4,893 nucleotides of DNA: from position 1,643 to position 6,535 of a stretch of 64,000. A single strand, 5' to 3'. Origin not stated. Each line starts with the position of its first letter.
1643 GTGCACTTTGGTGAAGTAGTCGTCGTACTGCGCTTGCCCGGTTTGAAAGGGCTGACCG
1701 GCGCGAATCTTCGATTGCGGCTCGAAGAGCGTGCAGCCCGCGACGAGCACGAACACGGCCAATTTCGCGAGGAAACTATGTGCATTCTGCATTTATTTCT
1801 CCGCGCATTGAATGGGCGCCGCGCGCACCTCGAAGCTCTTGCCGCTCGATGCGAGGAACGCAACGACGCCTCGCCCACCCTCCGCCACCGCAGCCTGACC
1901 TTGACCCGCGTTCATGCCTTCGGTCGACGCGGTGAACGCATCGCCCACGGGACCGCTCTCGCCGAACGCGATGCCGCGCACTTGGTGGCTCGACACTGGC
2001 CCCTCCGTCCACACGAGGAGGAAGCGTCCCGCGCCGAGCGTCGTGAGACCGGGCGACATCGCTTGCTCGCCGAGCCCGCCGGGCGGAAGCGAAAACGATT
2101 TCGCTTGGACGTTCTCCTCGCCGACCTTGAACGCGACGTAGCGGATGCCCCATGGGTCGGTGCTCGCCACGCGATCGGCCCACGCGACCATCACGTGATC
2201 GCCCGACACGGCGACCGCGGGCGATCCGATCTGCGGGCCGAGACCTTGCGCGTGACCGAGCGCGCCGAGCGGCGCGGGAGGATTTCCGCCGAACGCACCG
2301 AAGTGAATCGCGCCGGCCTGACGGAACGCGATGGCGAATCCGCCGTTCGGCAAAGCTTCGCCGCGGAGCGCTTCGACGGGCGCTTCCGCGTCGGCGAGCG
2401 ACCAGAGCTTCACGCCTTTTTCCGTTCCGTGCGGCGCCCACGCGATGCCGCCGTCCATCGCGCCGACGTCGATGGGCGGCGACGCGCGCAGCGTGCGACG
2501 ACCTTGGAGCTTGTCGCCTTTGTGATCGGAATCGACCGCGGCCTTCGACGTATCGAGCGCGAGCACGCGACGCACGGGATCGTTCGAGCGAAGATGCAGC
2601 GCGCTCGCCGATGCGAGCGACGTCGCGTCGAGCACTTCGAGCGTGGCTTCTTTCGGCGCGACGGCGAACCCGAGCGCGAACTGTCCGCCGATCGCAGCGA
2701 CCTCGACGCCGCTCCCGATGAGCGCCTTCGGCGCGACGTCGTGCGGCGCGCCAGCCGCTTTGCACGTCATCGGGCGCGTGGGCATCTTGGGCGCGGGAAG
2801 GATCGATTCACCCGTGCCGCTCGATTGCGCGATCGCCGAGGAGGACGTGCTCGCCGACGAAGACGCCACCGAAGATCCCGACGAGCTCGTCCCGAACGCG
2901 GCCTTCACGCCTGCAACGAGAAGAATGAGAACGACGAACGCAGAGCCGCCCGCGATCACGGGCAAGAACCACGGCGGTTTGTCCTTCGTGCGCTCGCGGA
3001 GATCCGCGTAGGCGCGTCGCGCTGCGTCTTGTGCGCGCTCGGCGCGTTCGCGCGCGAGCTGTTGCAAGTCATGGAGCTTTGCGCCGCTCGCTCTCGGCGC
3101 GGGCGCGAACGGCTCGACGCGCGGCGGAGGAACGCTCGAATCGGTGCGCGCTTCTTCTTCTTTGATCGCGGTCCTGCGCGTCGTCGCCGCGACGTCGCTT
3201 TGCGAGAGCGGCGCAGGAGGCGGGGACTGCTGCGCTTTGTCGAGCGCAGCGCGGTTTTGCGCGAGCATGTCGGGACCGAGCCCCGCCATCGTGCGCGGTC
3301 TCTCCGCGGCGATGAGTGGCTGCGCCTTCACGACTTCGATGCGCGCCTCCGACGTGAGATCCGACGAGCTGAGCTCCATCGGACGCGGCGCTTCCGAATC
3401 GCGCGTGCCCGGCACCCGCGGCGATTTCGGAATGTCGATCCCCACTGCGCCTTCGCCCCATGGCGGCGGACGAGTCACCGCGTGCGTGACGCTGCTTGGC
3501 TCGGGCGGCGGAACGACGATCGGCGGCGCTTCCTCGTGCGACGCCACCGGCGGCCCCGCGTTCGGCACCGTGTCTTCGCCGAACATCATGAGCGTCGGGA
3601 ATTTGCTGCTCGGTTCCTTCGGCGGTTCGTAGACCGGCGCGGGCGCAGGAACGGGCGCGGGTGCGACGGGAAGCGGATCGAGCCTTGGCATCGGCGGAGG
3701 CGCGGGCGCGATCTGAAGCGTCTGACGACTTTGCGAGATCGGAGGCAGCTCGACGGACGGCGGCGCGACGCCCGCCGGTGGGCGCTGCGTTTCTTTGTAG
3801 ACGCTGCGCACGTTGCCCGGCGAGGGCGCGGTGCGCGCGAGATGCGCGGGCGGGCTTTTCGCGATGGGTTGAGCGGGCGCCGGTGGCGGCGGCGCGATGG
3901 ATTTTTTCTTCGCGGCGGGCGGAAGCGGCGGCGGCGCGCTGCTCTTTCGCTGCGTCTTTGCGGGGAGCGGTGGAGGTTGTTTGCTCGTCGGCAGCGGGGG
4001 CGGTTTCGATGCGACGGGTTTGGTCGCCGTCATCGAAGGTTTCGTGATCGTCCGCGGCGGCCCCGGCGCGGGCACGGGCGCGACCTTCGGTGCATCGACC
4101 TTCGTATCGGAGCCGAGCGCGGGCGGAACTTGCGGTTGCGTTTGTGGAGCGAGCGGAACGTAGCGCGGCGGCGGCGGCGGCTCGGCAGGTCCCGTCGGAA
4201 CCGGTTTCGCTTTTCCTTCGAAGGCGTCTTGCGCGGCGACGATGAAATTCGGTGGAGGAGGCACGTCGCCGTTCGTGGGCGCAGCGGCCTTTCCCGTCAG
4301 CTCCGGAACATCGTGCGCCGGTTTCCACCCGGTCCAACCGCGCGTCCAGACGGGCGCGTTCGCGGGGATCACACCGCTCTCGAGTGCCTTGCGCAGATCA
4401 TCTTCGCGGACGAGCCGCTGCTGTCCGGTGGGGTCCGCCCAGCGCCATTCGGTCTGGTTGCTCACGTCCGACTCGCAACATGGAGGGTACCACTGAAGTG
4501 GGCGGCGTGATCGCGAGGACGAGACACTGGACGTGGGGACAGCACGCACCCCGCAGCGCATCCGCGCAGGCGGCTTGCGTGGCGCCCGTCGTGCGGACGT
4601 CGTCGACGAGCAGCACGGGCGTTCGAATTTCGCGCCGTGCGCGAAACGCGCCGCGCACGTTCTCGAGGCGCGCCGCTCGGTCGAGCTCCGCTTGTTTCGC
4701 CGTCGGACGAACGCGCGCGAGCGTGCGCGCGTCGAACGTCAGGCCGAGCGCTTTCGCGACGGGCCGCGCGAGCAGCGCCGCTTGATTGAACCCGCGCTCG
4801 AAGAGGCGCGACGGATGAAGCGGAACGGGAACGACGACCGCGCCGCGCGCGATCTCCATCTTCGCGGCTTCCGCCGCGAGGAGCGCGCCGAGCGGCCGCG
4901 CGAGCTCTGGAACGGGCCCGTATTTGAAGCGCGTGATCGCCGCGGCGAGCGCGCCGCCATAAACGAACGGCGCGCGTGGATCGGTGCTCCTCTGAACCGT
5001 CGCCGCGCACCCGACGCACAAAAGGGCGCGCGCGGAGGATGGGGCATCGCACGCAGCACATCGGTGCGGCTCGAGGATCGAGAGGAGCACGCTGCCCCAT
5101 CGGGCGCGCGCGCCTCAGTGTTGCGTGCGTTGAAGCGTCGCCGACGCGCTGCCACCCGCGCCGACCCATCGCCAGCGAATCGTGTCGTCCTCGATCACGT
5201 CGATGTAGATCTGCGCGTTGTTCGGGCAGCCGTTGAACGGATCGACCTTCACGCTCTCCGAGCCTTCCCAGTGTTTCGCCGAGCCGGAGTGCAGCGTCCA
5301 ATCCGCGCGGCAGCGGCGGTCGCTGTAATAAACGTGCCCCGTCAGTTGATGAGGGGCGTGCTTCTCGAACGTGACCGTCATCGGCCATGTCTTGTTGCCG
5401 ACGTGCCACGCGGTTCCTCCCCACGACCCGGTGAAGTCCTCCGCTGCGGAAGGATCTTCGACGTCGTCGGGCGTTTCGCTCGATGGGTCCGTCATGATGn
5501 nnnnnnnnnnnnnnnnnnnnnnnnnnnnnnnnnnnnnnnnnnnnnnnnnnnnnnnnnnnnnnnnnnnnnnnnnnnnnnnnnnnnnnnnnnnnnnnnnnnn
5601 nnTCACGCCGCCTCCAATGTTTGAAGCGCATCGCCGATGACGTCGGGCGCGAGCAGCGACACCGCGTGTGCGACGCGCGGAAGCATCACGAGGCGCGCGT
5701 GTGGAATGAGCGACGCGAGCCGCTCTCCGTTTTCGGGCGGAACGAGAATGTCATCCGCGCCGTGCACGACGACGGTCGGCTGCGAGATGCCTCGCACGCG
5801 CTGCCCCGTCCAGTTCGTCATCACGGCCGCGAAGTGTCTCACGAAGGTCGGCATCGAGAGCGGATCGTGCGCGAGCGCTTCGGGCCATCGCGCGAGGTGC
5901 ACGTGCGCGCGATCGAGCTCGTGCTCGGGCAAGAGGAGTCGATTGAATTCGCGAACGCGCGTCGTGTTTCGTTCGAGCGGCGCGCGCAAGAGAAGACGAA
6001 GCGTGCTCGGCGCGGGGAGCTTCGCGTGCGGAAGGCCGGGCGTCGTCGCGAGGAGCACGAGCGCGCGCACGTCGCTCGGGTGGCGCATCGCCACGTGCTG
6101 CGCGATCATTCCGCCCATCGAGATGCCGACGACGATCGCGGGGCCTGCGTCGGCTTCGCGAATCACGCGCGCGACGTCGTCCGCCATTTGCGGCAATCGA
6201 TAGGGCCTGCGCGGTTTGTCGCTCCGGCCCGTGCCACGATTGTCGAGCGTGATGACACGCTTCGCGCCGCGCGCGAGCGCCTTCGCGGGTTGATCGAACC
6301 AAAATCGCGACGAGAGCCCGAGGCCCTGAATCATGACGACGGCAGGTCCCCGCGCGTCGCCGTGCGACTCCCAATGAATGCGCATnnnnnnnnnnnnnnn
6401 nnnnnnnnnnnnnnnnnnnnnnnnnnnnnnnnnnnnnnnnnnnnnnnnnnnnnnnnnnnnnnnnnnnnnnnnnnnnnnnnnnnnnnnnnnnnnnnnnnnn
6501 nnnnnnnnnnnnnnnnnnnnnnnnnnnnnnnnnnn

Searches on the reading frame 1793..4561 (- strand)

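Call 7: search_protein_families(library=pfam, proteins=[window:1793-4561:-])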
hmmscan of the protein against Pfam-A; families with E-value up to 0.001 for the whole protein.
window:1793-4561:- (922 aa): 1 family
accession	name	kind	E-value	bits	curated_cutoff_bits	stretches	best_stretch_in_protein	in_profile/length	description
PF14237.11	GYF_2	-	2.9e-08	33.8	25.8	1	53-88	15-50/50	GYF domain 2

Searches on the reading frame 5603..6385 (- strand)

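Call 76: search_protein_families(library=pfam, proteins=[window:5603-6385:-])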
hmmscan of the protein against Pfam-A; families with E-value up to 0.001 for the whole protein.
window:5603-6385:- (260 aa): 6 families
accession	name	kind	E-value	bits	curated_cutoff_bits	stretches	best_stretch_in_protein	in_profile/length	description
PF00561.26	Abhydrolase_1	-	1.7e-32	113.5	25.8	1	14-245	1-243/245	alpha/beta hydrolase fold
PF12146.15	Hydrolase_4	-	9.8e-23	81.1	27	1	15-242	6-234/239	Serine aminopeptidase, S33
PF12697.13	Abhydrolase_6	-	6.4e-21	76.4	26.3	1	16-249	1-213/217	Alpha/beta hydrolase family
PF00975.26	Thioesterase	-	1.4e-05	25.9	26.4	1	36-203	22-167/226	Thioesterase domain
PF20408.4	Abhydrolase_11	-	1.5e-05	25.3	27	1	54-113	47-106/193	Alpha/beta hydrolase domain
PF07859.19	Abhydrolase_3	-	0.00028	21.1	25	1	69-163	50-155/210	alpha/beta hydrolase fold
